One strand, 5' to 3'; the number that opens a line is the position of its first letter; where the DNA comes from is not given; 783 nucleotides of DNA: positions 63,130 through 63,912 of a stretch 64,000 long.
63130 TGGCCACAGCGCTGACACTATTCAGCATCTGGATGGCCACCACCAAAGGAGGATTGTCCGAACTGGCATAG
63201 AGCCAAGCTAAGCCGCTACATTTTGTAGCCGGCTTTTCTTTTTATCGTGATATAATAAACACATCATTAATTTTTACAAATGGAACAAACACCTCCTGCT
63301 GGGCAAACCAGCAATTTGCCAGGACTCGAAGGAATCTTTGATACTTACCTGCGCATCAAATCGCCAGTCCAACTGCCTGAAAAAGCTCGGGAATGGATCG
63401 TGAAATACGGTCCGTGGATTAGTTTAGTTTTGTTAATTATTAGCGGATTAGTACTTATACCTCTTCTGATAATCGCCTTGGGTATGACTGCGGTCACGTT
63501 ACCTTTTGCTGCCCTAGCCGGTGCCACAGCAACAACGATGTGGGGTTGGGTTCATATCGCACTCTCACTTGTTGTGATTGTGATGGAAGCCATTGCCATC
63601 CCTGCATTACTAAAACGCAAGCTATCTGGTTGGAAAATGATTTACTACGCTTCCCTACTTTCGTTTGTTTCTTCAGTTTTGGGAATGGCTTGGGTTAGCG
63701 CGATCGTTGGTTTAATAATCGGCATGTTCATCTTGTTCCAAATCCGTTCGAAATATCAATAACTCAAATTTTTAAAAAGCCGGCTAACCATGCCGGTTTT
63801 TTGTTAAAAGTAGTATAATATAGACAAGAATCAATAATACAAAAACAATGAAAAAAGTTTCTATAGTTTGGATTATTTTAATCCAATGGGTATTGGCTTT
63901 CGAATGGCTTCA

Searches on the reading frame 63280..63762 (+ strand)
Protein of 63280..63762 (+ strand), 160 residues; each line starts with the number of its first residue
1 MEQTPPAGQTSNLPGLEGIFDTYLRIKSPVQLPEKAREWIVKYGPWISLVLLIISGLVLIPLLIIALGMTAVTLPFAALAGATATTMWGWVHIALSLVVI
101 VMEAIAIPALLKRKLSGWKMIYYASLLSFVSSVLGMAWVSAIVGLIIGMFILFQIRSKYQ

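Call 69: find_encoding_contigs(protein=window:63280-63762:+, flank=10000, max_places=1)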
Protein window:63280-63762:+ (160 aa): 5 contigs read that carry it; 1 place shown.
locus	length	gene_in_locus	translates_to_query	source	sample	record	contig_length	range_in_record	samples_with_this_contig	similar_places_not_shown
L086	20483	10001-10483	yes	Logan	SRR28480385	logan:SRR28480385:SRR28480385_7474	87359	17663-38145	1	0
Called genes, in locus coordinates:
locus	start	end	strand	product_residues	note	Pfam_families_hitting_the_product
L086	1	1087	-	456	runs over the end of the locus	PF02878:PGM_PMM_I, PF02879:PGM_PMM_II, PF02880:PGM_PMM_III, PF00408:PGM_PMM_IV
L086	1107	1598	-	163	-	-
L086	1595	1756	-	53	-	-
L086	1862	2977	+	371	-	PF01926:MMR_HSR1, PF02421:FeoB_N, PF06071:YchF-GTPase_C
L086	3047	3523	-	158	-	-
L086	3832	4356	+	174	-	PF01250:Ribosomal_S6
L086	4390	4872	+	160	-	PF00436:SSB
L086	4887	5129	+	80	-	PF01084:Ribosomal_S18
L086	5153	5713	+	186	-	PF08207:EFP_N, PF01132:EFP, PF09285:Elong-fact-P_C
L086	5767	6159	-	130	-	-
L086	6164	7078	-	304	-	PF00890:FAD_binding_2 (weak), PF01134:GIDA (faint), PF01946:Thi4 (faint), PF07992:Pyr_redox_2, PF12831:FAD_oxidored (weak), PF13738:Pyr_redox_3, PF00070:Pyr_redox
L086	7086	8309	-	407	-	PF02812:ELFV_dehydrog_N, PF00208:ELFV_dehydrog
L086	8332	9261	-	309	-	PF00890:FAD_binding_2 (weak), PF01134:GIDA (faint), PF01266:DAO (faint), PF01494:FAD_binding_3 (faint), PF03486:HI0933_like (faint), PF07992:Pyr_redox_2, PF13738:Pyr_redox_3, PF00070:Pyr_redox, +3 more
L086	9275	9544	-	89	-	PF02583:Trns_repr_metal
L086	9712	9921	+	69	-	-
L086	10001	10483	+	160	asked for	-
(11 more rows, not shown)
